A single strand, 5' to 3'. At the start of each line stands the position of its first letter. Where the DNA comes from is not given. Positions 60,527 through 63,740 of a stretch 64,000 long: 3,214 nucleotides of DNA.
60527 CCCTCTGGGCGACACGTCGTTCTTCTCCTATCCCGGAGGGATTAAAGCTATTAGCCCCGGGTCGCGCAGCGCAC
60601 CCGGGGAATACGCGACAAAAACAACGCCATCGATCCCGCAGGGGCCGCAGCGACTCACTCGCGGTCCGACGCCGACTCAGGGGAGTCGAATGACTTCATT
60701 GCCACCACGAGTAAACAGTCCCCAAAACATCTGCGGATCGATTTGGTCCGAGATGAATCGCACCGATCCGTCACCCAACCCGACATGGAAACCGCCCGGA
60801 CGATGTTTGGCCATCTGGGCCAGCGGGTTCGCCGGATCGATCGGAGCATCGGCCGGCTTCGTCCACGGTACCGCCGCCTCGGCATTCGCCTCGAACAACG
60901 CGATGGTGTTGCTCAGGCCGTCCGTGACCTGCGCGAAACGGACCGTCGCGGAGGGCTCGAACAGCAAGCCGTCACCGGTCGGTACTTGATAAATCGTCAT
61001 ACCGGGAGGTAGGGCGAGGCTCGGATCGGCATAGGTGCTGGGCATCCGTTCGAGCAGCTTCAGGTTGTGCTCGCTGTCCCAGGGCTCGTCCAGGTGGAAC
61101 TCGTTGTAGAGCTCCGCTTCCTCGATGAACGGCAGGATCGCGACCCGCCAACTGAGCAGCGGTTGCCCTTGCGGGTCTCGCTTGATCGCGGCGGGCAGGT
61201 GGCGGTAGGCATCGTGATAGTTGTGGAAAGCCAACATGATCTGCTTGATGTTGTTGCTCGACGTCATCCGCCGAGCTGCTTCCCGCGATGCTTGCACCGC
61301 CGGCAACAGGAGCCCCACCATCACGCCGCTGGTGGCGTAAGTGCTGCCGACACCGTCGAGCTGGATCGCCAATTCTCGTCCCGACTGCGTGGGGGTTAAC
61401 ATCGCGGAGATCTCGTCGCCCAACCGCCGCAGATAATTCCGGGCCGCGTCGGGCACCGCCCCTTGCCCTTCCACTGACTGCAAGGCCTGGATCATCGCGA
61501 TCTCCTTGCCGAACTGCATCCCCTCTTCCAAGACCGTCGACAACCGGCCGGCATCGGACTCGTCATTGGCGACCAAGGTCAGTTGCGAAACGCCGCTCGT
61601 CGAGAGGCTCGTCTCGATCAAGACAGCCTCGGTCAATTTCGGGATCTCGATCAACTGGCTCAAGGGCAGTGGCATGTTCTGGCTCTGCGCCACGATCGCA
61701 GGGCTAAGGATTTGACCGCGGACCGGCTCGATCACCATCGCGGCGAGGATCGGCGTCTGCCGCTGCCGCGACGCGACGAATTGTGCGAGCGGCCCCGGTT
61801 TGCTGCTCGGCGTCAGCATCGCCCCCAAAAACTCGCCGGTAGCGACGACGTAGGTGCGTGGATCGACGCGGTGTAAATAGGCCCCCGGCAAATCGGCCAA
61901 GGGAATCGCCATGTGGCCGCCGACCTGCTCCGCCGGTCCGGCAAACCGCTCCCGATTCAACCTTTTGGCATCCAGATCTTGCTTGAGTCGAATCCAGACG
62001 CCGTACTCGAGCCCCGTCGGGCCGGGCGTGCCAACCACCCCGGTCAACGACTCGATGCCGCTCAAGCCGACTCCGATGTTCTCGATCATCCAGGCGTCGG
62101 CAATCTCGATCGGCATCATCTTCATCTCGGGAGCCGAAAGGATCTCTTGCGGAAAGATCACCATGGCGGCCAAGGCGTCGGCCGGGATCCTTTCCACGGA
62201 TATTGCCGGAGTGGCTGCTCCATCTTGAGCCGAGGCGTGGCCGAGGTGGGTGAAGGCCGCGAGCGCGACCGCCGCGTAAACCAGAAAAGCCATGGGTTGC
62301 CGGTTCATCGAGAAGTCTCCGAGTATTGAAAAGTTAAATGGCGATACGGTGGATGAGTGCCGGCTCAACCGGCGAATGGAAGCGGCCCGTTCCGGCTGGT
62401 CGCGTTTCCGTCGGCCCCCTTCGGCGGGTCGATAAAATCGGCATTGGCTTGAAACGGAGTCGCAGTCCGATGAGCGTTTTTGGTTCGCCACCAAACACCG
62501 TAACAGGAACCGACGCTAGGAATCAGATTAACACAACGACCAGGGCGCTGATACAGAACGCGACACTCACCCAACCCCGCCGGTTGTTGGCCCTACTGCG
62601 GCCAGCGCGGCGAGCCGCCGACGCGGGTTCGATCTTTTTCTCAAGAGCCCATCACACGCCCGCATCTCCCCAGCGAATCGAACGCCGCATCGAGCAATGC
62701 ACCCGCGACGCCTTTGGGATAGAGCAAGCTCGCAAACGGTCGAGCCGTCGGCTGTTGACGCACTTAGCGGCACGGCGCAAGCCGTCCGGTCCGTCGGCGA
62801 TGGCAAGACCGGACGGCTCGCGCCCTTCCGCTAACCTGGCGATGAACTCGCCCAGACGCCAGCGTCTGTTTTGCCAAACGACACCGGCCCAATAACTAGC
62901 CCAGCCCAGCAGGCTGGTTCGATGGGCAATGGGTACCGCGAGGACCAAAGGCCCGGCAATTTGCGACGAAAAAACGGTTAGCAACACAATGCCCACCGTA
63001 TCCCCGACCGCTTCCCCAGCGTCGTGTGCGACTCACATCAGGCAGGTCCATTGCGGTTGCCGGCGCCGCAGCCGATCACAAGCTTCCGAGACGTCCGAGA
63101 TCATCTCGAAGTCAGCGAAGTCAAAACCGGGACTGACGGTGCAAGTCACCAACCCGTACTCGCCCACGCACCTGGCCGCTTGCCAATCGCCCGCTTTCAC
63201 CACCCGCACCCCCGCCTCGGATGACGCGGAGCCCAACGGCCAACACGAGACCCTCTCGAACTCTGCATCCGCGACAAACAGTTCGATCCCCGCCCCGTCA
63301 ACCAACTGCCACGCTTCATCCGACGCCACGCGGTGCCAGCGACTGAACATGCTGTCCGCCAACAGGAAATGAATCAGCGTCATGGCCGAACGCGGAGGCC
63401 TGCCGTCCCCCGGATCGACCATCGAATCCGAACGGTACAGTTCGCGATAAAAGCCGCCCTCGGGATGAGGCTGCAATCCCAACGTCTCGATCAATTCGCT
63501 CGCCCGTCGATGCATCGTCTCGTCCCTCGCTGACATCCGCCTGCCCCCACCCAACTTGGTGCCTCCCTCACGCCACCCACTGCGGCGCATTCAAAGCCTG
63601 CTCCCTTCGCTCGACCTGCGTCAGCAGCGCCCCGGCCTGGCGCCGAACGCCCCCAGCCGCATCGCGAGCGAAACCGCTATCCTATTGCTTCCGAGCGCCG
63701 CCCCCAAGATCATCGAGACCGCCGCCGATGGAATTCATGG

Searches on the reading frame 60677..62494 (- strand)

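Call 15: search_protein_families(library=pfam, proteins=[window:60677-62494:-], max_evalue=0.01)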
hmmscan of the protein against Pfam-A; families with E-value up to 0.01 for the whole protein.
window:60677-62494:- (605 aa): 1 family
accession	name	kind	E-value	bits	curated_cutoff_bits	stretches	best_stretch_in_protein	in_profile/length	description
PF07596.16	SBP_bac_10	-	7.2e-46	157.8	23.3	3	401-489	1-92/268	Protein of unknown function (DUF1559)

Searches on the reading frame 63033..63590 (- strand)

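Call 15: search_protein_families(library=pfam, proteins=[window:63033-63590:-], max_evalue=0.01)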
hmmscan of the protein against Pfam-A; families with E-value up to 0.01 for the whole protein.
window:63033-63590:- (185 aa): 1 family
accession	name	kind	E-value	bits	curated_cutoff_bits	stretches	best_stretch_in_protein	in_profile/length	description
PF06172.17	Cupin_5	-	6.7e-40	136.8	25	1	32-163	2-138/139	Cupin superfamily (DUF985)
